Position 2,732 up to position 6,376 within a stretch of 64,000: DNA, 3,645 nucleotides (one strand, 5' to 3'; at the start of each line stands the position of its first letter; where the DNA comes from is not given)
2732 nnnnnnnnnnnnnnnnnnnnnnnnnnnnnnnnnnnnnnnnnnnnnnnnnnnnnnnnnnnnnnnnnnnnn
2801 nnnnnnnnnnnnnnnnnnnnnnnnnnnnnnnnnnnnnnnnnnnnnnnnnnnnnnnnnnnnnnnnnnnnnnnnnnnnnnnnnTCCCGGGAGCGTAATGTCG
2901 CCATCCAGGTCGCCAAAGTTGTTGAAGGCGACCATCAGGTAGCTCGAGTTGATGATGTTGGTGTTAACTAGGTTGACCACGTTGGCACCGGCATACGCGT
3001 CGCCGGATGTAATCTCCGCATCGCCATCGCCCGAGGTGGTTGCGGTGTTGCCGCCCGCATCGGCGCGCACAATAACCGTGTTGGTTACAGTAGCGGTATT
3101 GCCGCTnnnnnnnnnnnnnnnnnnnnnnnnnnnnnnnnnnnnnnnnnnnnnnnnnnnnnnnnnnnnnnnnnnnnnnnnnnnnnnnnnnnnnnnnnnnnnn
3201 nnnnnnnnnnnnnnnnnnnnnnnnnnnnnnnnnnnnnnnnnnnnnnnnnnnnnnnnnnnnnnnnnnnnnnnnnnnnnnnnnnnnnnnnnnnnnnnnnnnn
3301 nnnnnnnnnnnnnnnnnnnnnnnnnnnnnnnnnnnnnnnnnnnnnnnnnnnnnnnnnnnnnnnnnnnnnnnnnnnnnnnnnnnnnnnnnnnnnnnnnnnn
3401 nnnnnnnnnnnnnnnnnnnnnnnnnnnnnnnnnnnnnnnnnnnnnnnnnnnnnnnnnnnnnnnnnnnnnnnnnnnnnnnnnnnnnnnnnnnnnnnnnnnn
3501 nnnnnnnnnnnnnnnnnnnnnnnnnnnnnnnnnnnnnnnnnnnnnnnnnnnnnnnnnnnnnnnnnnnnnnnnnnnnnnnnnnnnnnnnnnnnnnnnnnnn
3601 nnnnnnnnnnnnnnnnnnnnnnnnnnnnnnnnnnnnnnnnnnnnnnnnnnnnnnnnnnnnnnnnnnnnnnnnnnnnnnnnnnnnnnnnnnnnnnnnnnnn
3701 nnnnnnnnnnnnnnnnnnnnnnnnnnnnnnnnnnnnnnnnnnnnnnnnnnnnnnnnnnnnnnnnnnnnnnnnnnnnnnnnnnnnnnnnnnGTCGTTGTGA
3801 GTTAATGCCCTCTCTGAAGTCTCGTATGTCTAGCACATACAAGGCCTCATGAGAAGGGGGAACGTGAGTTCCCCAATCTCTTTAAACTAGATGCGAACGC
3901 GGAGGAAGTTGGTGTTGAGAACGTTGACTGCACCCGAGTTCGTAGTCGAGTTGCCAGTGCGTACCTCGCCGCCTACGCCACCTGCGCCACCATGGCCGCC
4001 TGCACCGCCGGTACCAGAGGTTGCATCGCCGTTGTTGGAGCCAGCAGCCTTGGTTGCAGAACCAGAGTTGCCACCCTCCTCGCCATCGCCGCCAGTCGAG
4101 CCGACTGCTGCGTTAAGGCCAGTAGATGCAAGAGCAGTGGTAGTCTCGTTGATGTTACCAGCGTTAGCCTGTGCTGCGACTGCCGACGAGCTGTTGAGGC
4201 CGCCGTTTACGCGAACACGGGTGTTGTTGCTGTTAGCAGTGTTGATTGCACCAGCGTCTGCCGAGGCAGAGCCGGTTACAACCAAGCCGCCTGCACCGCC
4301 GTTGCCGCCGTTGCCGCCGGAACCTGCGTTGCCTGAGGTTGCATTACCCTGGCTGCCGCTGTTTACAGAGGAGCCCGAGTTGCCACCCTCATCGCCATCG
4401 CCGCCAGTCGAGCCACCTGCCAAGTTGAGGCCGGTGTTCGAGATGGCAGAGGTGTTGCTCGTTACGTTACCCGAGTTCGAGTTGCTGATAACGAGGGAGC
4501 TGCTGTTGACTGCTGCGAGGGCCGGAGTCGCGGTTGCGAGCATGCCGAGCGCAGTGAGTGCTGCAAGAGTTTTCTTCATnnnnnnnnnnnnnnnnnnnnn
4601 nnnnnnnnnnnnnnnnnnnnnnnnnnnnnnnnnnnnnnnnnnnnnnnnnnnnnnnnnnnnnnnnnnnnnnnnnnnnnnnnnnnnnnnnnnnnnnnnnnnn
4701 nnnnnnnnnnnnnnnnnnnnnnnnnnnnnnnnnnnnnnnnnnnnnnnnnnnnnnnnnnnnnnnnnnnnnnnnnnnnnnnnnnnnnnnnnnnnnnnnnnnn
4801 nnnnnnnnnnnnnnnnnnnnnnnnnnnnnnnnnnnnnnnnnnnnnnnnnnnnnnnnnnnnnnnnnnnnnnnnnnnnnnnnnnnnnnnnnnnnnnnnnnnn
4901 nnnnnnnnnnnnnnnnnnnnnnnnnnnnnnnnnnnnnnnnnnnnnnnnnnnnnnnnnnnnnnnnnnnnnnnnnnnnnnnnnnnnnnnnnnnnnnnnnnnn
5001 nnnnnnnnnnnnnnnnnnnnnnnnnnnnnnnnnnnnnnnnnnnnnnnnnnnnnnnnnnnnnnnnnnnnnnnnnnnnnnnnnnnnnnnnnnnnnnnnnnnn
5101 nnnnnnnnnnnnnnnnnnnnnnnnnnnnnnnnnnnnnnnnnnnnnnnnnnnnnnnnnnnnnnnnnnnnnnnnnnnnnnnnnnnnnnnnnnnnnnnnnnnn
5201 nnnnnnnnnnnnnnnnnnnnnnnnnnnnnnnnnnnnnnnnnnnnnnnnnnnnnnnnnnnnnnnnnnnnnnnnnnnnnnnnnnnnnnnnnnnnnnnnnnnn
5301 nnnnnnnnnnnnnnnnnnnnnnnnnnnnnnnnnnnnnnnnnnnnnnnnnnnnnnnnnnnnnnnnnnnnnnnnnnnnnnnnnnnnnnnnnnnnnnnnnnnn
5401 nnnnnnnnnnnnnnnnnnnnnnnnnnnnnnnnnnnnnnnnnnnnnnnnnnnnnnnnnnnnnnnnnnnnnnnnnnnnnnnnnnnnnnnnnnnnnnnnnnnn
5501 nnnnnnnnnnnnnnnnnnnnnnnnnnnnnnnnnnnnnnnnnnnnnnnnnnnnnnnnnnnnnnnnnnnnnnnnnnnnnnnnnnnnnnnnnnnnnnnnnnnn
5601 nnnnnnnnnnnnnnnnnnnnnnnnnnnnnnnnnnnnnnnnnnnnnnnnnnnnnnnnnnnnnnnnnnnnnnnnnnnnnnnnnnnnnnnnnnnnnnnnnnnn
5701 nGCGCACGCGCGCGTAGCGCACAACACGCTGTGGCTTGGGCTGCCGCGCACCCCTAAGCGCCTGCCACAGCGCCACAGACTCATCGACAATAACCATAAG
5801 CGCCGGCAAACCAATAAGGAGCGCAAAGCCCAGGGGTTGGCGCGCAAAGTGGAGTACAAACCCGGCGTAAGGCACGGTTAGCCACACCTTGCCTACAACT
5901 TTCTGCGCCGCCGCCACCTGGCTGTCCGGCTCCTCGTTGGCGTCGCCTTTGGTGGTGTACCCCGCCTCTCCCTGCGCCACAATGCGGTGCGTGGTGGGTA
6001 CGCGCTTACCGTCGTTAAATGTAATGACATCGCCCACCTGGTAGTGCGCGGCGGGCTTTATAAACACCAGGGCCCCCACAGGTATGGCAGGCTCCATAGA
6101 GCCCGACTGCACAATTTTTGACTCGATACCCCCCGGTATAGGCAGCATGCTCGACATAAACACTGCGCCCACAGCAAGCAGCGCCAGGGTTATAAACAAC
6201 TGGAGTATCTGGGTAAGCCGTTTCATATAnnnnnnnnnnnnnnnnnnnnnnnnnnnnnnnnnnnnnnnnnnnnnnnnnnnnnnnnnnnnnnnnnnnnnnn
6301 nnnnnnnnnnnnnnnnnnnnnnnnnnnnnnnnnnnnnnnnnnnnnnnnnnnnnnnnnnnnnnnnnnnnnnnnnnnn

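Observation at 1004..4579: Undescribed (S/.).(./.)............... repeat family shared by a 928-aa and a 230-aa secreted protein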

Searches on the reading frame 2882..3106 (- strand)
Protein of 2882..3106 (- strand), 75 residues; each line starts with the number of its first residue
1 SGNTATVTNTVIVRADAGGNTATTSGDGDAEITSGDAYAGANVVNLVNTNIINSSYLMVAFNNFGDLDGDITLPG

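Call 41: search_protein_representatives(alignment_id=A4)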
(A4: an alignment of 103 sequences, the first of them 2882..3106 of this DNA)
Query: 103 sequences, 75 profile positions. Proteins with E-value up to 0.001 (for the whole library): 3142; up to 1e-10: 2061; up to 1e-30: 1050. The best 150 are listed.
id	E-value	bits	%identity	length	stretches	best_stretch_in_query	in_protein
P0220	8.4e-101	345.9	-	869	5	1-74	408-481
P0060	1.5e-99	341.9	-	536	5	2-74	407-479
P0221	2.3e-98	338.1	-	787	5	1-74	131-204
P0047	4.2e-98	337.2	-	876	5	1-74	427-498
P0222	1.4e-97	335.6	-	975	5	1-74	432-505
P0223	2.0e-95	328.7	-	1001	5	1-74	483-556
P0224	6.0e-95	327.1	-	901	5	1-74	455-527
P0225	1.9e-94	325.5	-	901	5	1-74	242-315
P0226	3.4e-94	324.7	-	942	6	1-70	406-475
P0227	3.7e-94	324.6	-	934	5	1-74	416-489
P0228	5.0e-94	324.2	-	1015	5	1-74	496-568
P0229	5.5e-94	324.1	-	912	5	2-74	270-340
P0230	7.3e-94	323.7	-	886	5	1-74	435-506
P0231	7.7e-94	323.6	-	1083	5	1-73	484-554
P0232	9.2e-94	323.3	-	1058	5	1-74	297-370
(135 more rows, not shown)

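Call 55: search_protein_families(library=pfam, alignment_id=A4, max_evalue=1)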
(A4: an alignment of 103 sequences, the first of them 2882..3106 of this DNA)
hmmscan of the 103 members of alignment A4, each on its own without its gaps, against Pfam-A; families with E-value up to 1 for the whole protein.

A. member 1, window:2882-3106:- (75 aa): 0 families

B. families by the number of members that match (of 103 scanned): 20 families
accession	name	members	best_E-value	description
PF02469.27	Fasciclin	2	0.19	Fasciclin domain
PF19454.4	DUF5992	2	0.25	Family of unknown function (DUF5992)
PF07380.17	Pneumo_M2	1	0.006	Pneumovirus M2 protein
PF23510.1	Microp_apicomplexa_6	1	0.013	Apicomplexa microprotein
PF06551.18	DUF1120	1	0.036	Protein of unknown function (DUF1120)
PF20751.3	SP2_M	1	0.044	Structural protein 2 second domain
PF21112.3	CsgH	1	0.046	CsgH protein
PF09970.15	DUF2204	1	0.047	Nucleotidyl transferase of unknown function (DUF2204)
PF23891.1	DUF7243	1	0.047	Family of unknown function (DUF7243)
PF15532.11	Ntox30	1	0.067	Bacterial toxin 30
PF24299.1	DUF7483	1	0.068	Domain of unknown function (DUF7483)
PF19861.4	DUF6335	1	0.069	Family of unknown function (DUF6335)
PF05183.17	RdRP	1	0.079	RNA dependent RNA polymerase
PF22575.2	Vir1p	1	0.1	Virilizer, yeast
PF03958.22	Secretin_N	1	0.11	Bacterial type II/III secretion system short domain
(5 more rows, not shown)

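Call 60: find_related_loci(query=A5, collection=genome_contigs, flank=10000)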
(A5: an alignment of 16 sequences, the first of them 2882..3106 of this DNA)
Query A5 (75 aa) in genome_contigs; peptide patterns used: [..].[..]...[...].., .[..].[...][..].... (x = any residue, [..] = any of these).
272 stretches matched a pattern; 188 encode a relative of the query (tblastn E <= 1e-3); the best 80 are kept; 80 distinct loci.
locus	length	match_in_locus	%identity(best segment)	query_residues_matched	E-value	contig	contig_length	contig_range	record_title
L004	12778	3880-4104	89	1-75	6e-38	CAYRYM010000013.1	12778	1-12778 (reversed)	MAG TPA_asm: uncultured Candidatus Saccharibacteria bacterium isolate SRP286056_co2_21 genome assembly, contig: NODE_804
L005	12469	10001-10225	87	1-75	9e-37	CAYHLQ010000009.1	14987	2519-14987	MAG TPA_asm: uncultured Candidatus Saccharibacteria bacterium isolate ERP119705_co13_492 genome assembly, contig: NODE_4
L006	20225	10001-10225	83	1-75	1e-35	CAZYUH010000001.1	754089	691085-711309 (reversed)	MAG TPA_asm: uncultured Candidatus Saccharibacteria bacterium isolate binchicken_co277_212 genome assembly, contig: NODE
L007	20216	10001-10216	76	3-74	5e-31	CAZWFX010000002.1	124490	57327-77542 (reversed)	MAG TPA_asm: uncultured Candidatus Saccharibacteria bacterium isolate SRP278252_co2_728 genome assembly, contig: NODE_18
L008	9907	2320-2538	71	3-75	2e-30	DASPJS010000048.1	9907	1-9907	MAG TPA_asm: Candidatus Paceibacterota bacterium isolate SMAG_U12016 k141_753988, whole genome shotgun sequence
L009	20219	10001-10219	71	3-75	4e-30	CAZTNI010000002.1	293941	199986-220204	MAG TPA_asm: uncultured Candidatus Saccharibacteria bacterium isolate SRP292972_co1_97 genome assembly, contig: NODE_52_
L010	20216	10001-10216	74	3-74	2e-29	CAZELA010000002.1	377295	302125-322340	MAG TPA_asm: uncultured Candidatus Saccharibacteria bacterium isolate SRP170004_co1_374 genome assembly, contig: NODE_19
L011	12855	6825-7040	74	3-74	9e-29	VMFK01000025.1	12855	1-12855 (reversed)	MAG: Parcubacteria group bacterium Gr01-1014_56 G01um101456_scaffold_2193, whole genome shotgun sequence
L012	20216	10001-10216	71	3-74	2e-28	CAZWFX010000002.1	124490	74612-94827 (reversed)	MAG TPA_asm: uncultured Candidatus Saccharibacteria bacterium isolate SRP278252_co2_728 genome assembly, contig: NODE_18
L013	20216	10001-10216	71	3-74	5e-28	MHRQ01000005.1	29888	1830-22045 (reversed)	MAG: Candidatus Taylorbacteria bacterium RIFCSPHIGHO2_02_FULL_46_13 rifcsphigho2_02_scaffold_11342, whole genome shotgun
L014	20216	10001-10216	71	3-74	8e-28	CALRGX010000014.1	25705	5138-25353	MAG: Parcubacteria group bacterium isolate TrH-25oct19-144 genome assembly, contig: TrH-25oct19-C3483, whole genome shot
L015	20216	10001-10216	67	3-74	7e-27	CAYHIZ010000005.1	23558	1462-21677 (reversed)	MAG TPA_asm: uncultured Candidatus Saccharibacteria bacterium isolate ERP119705_co13_459 genome assembly, contig: NODE_2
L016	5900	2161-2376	68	3-74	7e-27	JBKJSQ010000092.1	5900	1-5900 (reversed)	MAG: Candidatus Paceibacteria bacterium isolate ant_bin.587 k117_6509148, whole genome shotgun sequence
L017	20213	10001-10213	71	3-75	8e-27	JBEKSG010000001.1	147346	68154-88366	MAG: Minisyncoccia bacterium isolate SPRUCE 529 SPRUCE_529_1, whole genome shotgun sequence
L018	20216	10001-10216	68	3-74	2e-26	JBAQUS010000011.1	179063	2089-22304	MAG: Minisyncoccia bacterium isolate MFD03283_ilm_asm_bin6 k127_9316, whole genome shotgun sequence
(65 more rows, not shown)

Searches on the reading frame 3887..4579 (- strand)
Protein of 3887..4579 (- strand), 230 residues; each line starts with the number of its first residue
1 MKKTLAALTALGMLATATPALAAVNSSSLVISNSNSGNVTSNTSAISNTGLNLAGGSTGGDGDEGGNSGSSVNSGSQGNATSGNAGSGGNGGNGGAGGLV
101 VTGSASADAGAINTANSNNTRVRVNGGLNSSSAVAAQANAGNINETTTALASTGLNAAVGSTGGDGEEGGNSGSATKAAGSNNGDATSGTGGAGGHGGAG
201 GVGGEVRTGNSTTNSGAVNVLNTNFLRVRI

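Call 3: search_protein_families(library=pfam, proteins=[window:3887-4579:-], max_evalue=0.1)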
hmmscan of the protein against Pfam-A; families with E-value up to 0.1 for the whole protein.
window:3887-4579:- (230 aa): 0 families

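Call 4: search_protein_families(library=ncbifam, proteins=[window:3887-4579:-], max_evalue=0.1)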
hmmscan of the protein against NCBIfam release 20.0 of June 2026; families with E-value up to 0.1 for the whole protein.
window:3887-4579:- (230 aa): 0 families

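Call 14: find_homologous_proteins(query=window:3887-4579:-, max_evalue=0.001)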
Query window:3887-4579:- (230 aa): 99 proteins with E <= 0.001 among 8000 candidates.
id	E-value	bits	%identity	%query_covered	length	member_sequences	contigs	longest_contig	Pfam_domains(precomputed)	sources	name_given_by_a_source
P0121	1.4e-95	337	87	100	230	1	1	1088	-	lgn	-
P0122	1.5e-85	304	78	100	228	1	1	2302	-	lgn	-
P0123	4.3e-84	299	77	100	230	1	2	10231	-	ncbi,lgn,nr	ncbi:MAG: hypothetical protein KA066_01930 [Candidatus Pacebacteria bacterium]|nr:hypothetical prote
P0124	1.0e-83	298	78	100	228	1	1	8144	-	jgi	-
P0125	1.3e-82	295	76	100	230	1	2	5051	-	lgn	-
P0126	3.8e-81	290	77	100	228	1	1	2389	-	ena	-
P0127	1.3e-78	282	76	100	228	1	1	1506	-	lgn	-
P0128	1.1e-77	279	73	100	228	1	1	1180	-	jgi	jgi:hypothetical protein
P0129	5.5e-74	266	71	100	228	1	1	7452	-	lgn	-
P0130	3.8e-73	264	72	100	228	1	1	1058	-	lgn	-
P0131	5.9e-73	263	73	100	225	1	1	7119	-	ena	-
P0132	1.5e-71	259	68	100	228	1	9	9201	-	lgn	-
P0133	6.4e-61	224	67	100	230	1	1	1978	-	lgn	-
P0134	1.2e-36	145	47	100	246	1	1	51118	-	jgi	jgi:hypothetical protein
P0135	3.1e-34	137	48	100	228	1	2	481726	-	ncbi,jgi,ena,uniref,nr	ncbi:hypothetical protein COU18_01090 [Candidatus Kaiserbacteria bacterium CG10_big_fil_rev_8_21_14_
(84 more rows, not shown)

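Call 23: search_solved_structures(query=A2, max_evalue=1)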
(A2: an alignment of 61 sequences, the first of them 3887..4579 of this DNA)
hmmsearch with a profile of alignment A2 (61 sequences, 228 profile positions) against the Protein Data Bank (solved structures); distinct sequences matched with E-value up to 1: 1.
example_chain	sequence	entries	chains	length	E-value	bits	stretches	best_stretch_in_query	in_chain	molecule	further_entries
8ssu_A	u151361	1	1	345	0.43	13.3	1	78-114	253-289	Transcriptional repressor CTCF,LIM domain-binding protein 1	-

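Call 29: search_protein_families(library=phrogs, proteins=[window:3887-4579:-], max_evalue=0.1)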
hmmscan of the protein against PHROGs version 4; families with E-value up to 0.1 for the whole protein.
window:3887-4579:- (230 aa): 0 families

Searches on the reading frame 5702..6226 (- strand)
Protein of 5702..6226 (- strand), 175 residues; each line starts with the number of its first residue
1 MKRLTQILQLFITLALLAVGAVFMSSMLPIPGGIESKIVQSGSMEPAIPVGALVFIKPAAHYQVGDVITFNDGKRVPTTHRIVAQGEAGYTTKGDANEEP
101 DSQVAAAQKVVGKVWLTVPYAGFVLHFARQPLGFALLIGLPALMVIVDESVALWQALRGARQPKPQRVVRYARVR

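Call 82: find_related_loci(query=A6, collection=metagenome_contigs, flank=10000)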
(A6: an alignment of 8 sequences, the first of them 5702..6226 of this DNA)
Query A6 (175 aa) in metagenome_contigs; peptide patterns used: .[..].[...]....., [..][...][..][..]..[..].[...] (x = any residue, [..] = any of these).
600 stretches matched a pattern (row limit reached: there are more); 492 encode a relative of the query (tblastn E <= 1e-3); the best 80 are kept; 80 distinct loci.
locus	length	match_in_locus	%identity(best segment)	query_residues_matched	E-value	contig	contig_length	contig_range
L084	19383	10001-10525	53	1-169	1e-54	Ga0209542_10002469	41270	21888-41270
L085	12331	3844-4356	55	6-175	5e-54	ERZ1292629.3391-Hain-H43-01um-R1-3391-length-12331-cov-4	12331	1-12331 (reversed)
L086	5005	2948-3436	58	1-157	1e-53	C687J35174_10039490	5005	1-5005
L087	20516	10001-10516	49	1-166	1e-50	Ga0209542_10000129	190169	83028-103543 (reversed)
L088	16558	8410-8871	55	7-155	9e-51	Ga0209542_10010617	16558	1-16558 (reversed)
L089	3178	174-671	52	1-158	2e-50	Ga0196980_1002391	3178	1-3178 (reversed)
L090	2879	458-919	57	10-158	2e-50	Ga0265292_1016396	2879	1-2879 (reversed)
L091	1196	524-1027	52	1-162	2e-52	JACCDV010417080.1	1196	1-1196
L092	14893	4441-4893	57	10-155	1e-49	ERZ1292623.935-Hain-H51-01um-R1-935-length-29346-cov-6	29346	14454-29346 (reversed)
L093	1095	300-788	50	1-157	4e-52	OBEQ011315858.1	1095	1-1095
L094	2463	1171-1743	49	1-167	5e-49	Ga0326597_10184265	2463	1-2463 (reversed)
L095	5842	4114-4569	53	28-173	4e-48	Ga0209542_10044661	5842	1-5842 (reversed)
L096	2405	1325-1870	49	1-169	2e-48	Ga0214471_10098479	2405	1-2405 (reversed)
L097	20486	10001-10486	51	3-155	2e-47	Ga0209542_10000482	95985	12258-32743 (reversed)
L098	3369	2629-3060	55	28-165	8e-48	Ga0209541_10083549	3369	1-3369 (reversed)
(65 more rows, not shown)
